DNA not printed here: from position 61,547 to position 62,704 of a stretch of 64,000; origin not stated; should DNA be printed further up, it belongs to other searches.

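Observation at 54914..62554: Four paralogous coiled-coil proteins bracketing a receptor-like membrane protein / DtxR / polytopic membrane protein operon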

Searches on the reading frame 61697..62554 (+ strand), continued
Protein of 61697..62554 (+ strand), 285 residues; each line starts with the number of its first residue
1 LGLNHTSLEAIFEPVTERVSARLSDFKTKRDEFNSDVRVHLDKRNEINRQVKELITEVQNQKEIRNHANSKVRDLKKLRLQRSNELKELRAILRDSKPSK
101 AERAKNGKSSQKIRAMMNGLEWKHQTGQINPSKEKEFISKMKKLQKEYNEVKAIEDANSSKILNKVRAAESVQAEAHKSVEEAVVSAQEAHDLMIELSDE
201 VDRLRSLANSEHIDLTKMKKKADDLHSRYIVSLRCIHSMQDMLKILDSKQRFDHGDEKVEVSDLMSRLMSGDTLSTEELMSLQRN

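Call 29: search_protein_families(library=pfam, proteins=[L075:9090-9566:+, L075:9596-9910:+, L080:3202-3699:+, L080:3748-4077:+, L080:4081-4824:-, L077:7054-7533:+, L077:7561-7881:+, L075:3681-6101:-, L075:1535-3007:-, L075:10866-12074:+], max_evalue=0.01)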
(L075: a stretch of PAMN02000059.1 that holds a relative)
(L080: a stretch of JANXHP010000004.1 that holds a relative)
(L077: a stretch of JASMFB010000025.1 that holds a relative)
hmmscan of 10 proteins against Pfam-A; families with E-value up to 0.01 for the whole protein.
L075:9090-9566:+ (158 aa): 5 families
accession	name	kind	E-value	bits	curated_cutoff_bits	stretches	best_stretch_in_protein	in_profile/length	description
PF00583.31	Acetyltransf_1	-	1.8e-13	51.2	20.7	1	54-135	33-115/116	Acetyltransferase (GNAT) family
PF13673.13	Acetyltransf_10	-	2e-07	31.4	23.6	1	58-137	34-108/128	Acetyltransferase (GNAT) domain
PF13420.13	Acetyltransf_4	-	2.5e-06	28.1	24.3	1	56-148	50-146/155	Acetyltransferase (GNAT) domain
PF13508.13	Acetyltransf_7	-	1.9e-05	25.4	27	1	59-135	8-81/84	Acetyltransferase (GNAT) domain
PF08445.16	FR47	-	3.3e-05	24.2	22.1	1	70-137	12-78/86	FR47-like protein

L075:9596-9910:+ (104 aa): 0 families

L080:3202-3699:+ (165 aa): 2 families
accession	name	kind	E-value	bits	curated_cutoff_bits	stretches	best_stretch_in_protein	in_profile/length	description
PF00583.31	Acetyltransf_1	-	6.3e-07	30.1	20.7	1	78-139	52-115/116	Acetyltransferase (GNAT) family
PF13673.13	Acetyltransf_10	-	0.0031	17.9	23.6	1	85-140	53-107/128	Acetyltransferase (GNAT) domain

L080:3748-4077:+ (109 aa): 0 families

L080:4081-4824:- (247 aa): 2 families
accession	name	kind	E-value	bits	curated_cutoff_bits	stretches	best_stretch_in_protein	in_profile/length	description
PF06745.19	ATPase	-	7.1e-28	98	26.6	1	27-242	6-227/231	KaiC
PF14308.11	DnaJ-X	-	0.0087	16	29.4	0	102-171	17-82/203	X-domain of DnaJ-containing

L077:7054-7533:+ (159 aa): 3 families
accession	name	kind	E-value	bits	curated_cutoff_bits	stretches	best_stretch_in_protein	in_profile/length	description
PF00583.31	Acetyltransf_1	-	2.8e-09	37.7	20.7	1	24-129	5-115/116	Acetyltransferase (GNAT) family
PF13673.13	Acetyltransf_10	-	0.00012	22.4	23.6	1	50-133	32-110/128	Acetyltransferase (GNAT) domain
PF13508.13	Acetyltransf_7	-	0.00094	19.9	27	1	52-129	6-81/84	Acetyltransferase (GNAT) domain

L077:7561-7881:+ (106 aa): 0 families

L075:3681-6101:- (806 aa): 7 families
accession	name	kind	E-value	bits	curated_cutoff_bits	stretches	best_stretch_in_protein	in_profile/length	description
PF13717.11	Zn_ribbon_4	-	9e-06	26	30.3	1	773-801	4-35/36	zinc-ribbon domain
PF12773.13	DZR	-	2.9e-05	24.6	27.3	0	703-741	8-39/45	Double zinc ribbon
PF07705.17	CARDB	-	3.5e-05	24.4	22.7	1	557-632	7-82/101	CARDB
PF13719.11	Zn_ribbon_5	-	8.6e-05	22.7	29.3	0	772-803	3-37/37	zinc-ribbon domain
PF19134.6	DUF5817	-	0.00013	22.3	31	0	771-800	3-30/57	Domain of unknown function (DUF5817)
PF18551.6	TackOD1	-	0.0017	18.3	32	0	768-802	121-158/188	Thaumarchaeal output domain 1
PF24042.1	DUF7351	-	0.0035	17.6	31.2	0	774-801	4-31/177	Domain of unknown function (DUF7351)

L075:1535-3007:- (490 aa): 0 families

L075:10866-12074:+ (402 aa): 2 families
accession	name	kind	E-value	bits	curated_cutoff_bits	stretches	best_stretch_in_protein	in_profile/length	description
PF06973.17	DUF1297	-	1.1e-73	247.3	23.8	1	208-402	1-188/188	Domain of unknown function (DUF1297)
PF06849.18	DUF1246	-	7.2e-42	142.7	25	1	38-174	1-121/122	Protein of unknown function (DUF1246)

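Call 37: search_protein_representatives(alignment_id=A1)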
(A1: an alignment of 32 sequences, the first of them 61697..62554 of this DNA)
Query: 32 sequences, 288 profile positions. Proteins with E-value up to 0.001 (for the whole library): 671; up to 1e-10: 217; up to 1e-30: 22. The best 150 are listed.
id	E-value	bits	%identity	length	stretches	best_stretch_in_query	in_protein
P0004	4.8e-134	462.8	-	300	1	2-287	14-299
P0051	5.2e-130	449.6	-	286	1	1-287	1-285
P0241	3.2e-104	364.9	-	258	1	1-230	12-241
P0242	2.8e-71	256.8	-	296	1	5-288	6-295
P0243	2.3e-63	230.9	-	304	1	6-287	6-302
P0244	2.4e-59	217.6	-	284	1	15-287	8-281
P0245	1.2e-58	215.3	-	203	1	89-288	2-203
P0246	1.8e-56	208.2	-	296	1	6-287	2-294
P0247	7.9e-55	202.8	-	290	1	8-287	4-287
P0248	3.4e-50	187.6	-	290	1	13-287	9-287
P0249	1.7e-48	182.1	-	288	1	8-286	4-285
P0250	2.2e-48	181.7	-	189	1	50-198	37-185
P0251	1.2e-44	169.4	-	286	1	12-287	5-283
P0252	1.5e-44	169.1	-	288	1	17-287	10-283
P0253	8.7e-43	163.3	-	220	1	162-288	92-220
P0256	1.7e-38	149.2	-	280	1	14-288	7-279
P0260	8.5e-31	124.0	-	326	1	7-287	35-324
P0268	4.1e-26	108.6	-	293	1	14-287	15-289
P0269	1.3e-25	106.9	-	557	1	11-240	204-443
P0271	4.5e-25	105.2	-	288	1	11-287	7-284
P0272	5.0e-25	105.0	-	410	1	18-287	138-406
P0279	4.7e-24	101.8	-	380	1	12-287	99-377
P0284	4.9e-23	98.5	-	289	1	11-287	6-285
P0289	1.8e-21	93.3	-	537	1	13-287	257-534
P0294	3.8e-21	92.3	-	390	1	13-287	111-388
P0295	4.7e-21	92.0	-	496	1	12-288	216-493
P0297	7.4e-21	91.3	-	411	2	21-87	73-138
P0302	2.9e-20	89.4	-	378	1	20-234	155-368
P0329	7.3e-18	81.5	-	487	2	149-261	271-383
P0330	7.9e-18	81.4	-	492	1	15-287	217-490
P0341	1.4e-16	77.3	-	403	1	13-286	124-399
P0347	3.1e-16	76.2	-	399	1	7-257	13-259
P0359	1.2e-15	74.2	-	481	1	13-287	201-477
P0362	2.2e-15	73.4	-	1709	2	155-266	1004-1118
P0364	2.6e-15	73.1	-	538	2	168-276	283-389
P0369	4.1e-15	72.5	-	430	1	13-287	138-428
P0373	5.6e-15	72.0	-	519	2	169-246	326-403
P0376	1.4e-14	70.7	-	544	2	9-92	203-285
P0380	1.9e-14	70.3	-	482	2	24-102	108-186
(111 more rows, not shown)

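Call 38: search_protein_families(library=pfam, proteins=[P0269, P0272, P0279, P0289, P0294, P0295, P0330, P0359, P0369, P0341], max_evalue=0.001)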
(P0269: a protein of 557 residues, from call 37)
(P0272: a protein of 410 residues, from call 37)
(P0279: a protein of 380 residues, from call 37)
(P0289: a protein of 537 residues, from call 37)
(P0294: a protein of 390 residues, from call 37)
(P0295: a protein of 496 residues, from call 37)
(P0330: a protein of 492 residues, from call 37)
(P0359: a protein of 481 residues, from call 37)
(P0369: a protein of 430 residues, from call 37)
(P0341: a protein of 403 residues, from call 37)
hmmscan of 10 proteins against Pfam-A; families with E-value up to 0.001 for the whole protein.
P0269 (557 aa): 2 families
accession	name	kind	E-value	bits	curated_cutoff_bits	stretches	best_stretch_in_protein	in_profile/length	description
PF23435.1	DUF7121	-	4.2e-06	26.8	29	1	216-462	41-274/307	Family of unknown function (DUF7121)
PF07650.23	KH_2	-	8.2e-05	22.8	22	1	512-553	25-70/78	KH domain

P0272 (410 aa): 1 family
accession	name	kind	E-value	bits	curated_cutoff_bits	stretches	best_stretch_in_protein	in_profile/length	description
PF23435.1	DUF7121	-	1.6e-27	97.2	29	1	138-410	36-307/307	Family of unknown function (DUF7121)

P0279 (380 aa): 1 family
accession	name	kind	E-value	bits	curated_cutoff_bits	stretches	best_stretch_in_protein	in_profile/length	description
PF23435.1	DUF7121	-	4.3e-39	135.1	29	1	105-377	36-303/307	Family of unknown function (DUF7121)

P0289 (537 aa): 1 family
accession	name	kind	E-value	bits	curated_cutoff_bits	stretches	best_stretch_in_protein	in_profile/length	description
PF23435.1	DUF7121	-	1.6e-37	130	29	1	262-534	36-303/307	Family of unknown function (DUF7121)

P0294 (390 aa): 1 family
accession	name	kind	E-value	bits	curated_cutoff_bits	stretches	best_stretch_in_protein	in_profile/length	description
PF23435.1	DUF7121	-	3.9e-28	99.2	29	1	121-388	41-303/307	Family of unknown function (DUF7121)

P0295 (496 aa): 6 families
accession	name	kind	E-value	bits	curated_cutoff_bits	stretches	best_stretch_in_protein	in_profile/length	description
PF23435.1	DUF7121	-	4.5e-61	207.3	29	1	218-496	33-307/307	Family of unknown function (DUF7121)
PF00702.32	Hydrolase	-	1.1e-26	94.9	26.4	1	2-174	3-191/191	haloacid dehalogenase-like hydrolase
PF12710.13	HAD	-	8e-21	75.8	27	1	3-171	1-189/189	haloacid dehalogenase-like hydrolase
PF08282.18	Hydrolase_3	-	5.9e-09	36.5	20.9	1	135-198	184-248/255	haloacid dehalogenase-like hydrolase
PF06888.18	Put_Phosphatase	-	1.3e-07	31.7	27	1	1-112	1-114/234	Putative Phosphatase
PF13419.12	HAD_2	-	0.00014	22.4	23.8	1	3-177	1-175/178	Haloacid dehalogenase-like hydrolase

P0330 (492 aa): 6 families
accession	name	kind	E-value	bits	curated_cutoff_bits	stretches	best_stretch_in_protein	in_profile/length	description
PF23435.1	DUF7121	-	8.1e-43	147.4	29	1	228-490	44-303/307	Family of unknown function (DUF7121)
PF00702.32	Hydrolase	-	2.5e-25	90.4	26.4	1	2-166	4-185/191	haloacid dehalogenase-like hydrolase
PF12710.13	HAD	-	1.8e-23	84.4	27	1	2-167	1-187/189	haloacid dehalogenase-like hydrolase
PF08282.18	Hydrolase_3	-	3.7e-09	37.1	20.9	1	131-192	182-244/255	haloacid dehalogenase-like hydrolase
PF13419.12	HAD_2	-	4.5e-07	30.6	23.8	1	2-166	1-166/178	Haloacid dehalogenase-like hydrolase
PF06888.18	Put_Phosphatase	-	1.5e-05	25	27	0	1-93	2-96/234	Putative Phosphatase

P0359 (481 aa): 1 family
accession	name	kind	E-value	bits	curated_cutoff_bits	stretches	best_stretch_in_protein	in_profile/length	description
PF23435.1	DUF7121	-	1.2e-42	146.9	29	1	194-481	23-307/307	Family of unknown function (DUF7121)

P0369 (430 aa): 1 family
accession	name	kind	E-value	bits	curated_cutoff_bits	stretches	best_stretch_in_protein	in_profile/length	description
PF23435.1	DUF7121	-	2.5e-28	99.8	29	1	139-430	35-305/307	Family of unknown function (DUF7121)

P0341 (403 aa): 1 family
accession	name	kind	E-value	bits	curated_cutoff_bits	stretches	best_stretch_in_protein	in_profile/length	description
PF23435.1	DUF7121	-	1.4e-30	107.2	29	1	129-402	36-305/307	Family of unknown function (DUF7121)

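Call 39: list_cluster_members(proteins=[P0242, P0246, P0256, P0260, P0268, P0271, P0284, P0289, P0295, P0269])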
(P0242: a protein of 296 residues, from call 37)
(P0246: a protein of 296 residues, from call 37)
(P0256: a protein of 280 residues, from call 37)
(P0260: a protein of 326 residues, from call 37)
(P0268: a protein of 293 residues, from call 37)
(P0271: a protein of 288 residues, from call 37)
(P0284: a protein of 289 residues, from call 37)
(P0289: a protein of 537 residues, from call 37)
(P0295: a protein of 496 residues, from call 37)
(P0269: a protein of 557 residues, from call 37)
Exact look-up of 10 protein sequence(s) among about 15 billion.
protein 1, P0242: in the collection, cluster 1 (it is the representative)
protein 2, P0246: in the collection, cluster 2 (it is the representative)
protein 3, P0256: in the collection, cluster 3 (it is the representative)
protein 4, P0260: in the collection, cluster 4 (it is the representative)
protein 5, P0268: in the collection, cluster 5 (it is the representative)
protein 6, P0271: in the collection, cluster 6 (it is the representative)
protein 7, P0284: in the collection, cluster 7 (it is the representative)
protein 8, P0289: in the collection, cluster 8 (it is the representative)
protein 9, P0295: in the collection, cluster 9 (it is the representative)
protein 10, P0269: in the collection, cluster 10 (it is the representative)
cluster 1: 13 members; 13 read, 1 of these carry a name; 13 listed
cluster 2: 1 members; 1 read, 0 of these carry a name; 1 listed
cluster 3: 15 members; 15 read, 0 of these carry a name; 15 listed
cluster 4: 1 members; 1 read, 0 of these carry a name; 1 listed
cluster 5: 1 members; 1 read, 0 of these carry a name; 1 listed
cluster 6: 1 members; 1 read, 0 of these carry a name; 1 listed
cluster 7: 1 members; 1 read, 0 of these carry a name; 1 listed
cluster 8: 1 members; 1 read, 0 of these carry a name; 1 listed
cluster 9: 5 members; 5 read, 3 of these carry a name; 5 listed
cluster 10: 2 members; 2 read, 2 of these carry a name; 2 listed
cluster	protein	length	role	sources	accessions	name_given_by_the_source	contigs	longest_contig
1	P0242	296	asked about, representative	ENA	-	-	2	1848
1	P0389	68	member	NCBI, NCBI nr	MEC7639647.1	MAG: hypothetical protein VYE39_01385, partial [Candidatus Thermoplasmatota archaeon] | hypothetical protein [Candidatus Thermoplasmatota archaeon]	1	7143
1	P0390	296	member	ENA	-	-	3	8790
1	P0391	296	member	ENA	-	-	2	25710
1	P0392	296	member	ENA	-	-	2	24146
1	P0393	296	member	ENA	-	-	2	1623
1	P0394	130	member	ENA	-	-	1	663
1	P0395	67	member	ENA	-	-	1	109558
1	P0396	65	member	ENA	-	-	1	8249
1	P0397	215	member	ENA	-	-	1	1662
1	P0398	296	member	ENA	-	-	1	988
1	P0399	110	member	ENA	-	-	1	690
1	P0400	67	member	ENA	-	-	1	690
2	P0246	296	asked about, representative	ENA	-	-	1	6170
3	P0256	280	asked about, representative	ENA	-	-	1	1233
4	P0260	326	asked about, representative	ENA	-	-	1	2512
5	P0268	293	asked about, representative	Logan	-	-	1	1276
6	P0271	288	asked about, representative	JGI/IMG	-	-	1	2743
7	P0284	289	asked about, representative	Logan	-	-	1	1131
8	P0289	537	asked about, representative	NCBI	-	-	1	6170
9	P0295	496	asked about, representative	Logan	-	-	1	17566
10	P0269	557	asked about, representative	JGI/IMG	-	uncharacterized coiled-coil DUF342 family protein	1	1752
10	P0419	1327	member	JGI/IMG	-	uncharacterized coiled-coil DUF342 family protein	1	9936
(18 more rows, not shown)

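Call 53: find_homologous_proteins(query=P0256, max_evalue=0.001)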
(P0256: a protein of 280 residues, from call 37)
Query P0256 (280 aa): 42 proteins with E <= 0.001 among 1035 candidates.
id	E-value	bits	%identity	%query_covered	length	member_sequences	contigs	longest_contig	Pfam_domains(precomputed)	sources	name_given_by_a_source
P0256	5.3e-170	581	100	100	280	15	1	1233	PF23435.3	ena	-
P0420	5.1e-166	568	98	100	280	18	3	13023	PF23435.3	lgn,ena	-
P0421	8.2e-162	554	95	100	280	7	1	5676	PF23435.3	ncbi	-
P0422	8.0e-154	528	90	100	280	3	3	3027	PF23435.3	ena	-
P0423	8.0e-151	518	88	100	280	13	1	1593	PF23435.3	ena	-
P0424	2.2e-149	514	86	100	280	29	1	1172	PF23435.3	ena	-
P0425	3.8e-146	503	85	100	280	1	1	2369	PF23435.3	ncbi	-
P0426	2.0e-145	501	86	100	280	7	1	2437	PF23435.3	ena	-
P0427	5.1e-143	493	84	100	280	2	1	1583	PF23435.3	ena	-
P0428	2.1e-142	491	84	100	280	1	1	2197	PF23435.3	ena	-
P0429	1.1e-139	482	85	98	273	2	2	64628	PF23435.3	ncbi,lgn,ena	-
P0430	2.6e-101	356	89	69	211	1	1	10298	PF23435.3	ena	-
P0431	3.0e-85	304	56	100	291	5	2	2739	PF23435.3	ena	-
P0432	1.3e-84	302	56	100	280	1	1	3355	PF23435.3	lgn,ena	-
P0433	1.4e-84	302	56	100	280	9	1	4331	PF23435.3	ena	-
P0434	1.5e-84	301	56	100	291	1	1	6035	PF23435.3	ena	-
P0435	1.6e-84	301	56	100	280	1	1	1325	PF23435.3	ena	-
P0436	2.7e-84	301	55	100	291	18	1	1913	PF23435.3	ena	-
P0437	3.3e-84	300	55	100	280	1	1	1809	PF23435.3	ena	-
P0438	3.7e-84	300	56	100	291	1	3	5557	PF23435.3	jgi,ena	-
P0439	9.0e-84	299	55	100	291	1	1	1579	PF23435.3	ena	-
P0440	1.6e-83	298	56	100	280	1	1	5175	PF23435.3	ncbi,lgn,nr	ncbi:MAG: hypothetical protein VXX50_00250 [Candidatus Thermoplasmatota archaeon]|nr:hypothetical pr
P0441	1.6e-83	298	56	100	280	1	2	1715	PF23435.3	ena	-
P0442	2.7e-83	297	56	100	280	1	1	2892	PF23435.3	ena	-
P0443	6.5e-83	296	55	100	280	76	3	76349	PF23435.3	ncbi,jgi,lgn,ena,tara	tara:strand:+ start:5184 stop:6026 length:843 start_codon:yes stop_codon:yes gene_type:complete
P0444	1.3e-82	295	55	100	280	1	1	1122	PF23435.3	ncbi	-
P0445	1.5e-82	295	54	100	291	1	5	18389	PF23435.3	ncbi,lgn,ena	-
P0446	1.5e-82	295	54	100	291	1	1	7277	PF23435.3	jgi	-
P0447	2.8e-82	294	54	100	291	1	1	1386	PF23435.3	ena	-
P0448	3.1e-82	294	57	96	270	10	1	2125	PF23435.3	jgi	-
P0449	4.6e-82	293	55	100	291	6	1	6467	PF23435.3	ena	-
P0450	1.1e-81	292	54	100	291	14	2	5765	PF23435.3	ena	-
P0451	3.3e-81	290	55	100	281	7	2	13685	PF23435.3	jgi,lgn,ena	-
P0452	3.7e-81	290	53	100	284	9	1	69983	PF23435.3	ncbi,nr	ncbi:MAG: hypothetical protein CMB31_02200 [Euryarchaeota archaeon]|nr:hypothetical protein [Euryarc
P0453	1.8e-80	288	54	100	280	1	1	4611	PF23435.3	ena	-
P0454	6.0e-78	280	53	100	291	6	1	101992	PF23435.3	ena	-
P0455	1.6e-77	278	52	100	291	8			PF23435.3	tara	tara:strand:- start:232 stop:1107 length:876 start_codon:yes stop_codon:yes gene_type:complete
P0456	6.5e-76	273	52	96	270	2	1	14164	PF23435.3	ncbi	-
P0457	7.1e-69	250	52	100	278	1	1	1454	PF23435.3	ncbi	-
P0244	2.8e-49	186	41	100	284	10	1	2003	PF23435.3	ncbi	-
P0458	2.3e-46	176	42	99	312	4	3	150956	PF23435.3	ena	-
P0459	1.9e-45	173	41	100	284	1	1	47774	PF23435.3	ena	-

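Call 54: find_encoding_contigs(protein=P0454, flank=10000, max_places=2)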
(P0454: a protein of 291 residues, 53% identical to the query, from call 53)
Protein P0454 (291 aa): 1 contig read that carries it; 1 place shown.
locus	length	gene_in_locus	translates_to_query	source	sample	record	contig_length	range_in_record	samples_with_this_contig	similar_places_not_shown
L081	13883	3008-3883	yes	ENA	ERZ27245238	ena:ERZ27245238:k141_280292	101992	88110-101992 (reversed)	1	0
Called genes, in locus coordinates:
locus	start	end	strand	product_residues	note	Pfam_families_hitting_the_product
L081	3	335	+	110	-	?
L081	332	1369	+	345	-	-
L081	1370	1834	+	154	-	PF00583:Acetyltransf_1, PF13673:Acetyltransf_10, PF13508:Acetyltransf_7, PF08445:FR47 (weak)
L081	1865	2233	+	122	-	-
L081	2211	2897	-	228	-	PF06745:ATPase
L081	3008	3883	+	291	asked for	PF23435:DUF7121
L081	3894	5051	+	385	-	PF06849:DUF1246, PF06973:DUF1297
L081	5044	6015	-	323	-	-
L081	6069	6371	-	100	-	PF01248:Ribosomal_L7Ae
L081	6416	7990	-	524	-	PF04998:RNA_pol_Rpb1_5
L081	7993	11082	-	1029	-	PF04997:RNA_pol_Rpb1_1, PF00623:RNA_pol_Rpb1_2, PF04983:RNA_pol_Rpb1_3, PF05000:RNA_pol_Rpb1_4, PF04998:RNA_pol_Rpb1_5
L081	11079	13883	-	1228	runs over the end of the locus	PF04563:RNA_pol_Rpb2_1, PF04561:RNA_pol_Rpb2_2, PF04565:RNA_pol_Rpb2_3, PF04566:RNA_pol_Rpb2_4, PF04567:RNA_pol_Rpb2_5, PF00562:RNA_pol_Rpb2_6, PF04560:RNA_pol_Rpb2_7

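Call 55: find_encoding_contigs(protein=P0458, flank=10000, max_places=2)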
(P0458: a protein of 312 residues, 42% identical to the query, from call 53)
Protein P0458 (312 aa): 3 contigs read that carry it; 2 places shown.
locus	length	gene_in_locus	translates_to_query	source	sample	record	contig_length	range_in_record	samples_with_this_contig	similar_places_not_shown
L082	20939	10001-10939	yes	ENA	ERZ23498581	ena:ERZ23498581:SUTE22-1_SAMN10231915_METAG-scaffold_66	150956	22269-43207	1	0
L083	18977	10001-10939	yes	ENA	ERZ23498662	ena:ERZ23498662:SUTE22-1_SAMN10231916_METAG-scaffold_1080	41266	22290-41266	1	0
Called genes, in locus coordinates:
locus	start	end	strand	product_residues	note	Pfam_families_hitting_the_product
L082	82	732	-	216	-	PF01325:Fe_dep_repress, PF02742:Fe_dep_repr_C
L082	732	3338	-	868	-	PF07705:CARDB (faint)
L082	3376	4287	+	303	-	-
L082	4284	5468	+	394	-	-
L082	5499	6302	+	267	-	PF01790:LGT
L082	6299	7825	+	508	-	PF23545:Zn_ribbon_HMPTM, PF04055:Radical_SAM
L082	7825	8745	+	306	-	-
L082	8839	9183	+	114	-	-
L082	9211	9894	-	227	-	PF06745:ATPase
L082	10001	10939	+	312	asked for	PF23435:DUF7121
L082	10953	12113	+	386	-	PF06849:DUF1246, PF06973:DUF1297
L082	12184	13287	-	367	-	-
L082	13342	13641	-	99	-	PF01248:Ribosomal_L7Ae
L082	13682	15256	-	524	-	PF04998:RNA_pol_Rpb1_5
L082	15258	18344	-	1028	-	PF04997:RNA_pol_Rpb1_1, PF00623:RNA_pol_Rpb1_2, PF04983:RNA_pol_Rpb1_3, PF05000:RNA_pol_Rpb1_4, PF04998:RNA_pol_Rpb1_5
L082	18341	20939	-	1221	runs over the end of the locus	PF04563:RNA_pol_Rpb2_1, PF04561:RNA_pol_Rpb2_2, PF04565:RNA_pol_Rpb2_3, PF04566:RNA_pol_Rpb2_4, PF04567:RNA_pol_Rpb2_5, PF00562:RNA_pol_Rpb2_6, PF04560:RNA_pol_Rpb2_7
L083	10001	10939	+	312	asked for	PF23435:DUF7121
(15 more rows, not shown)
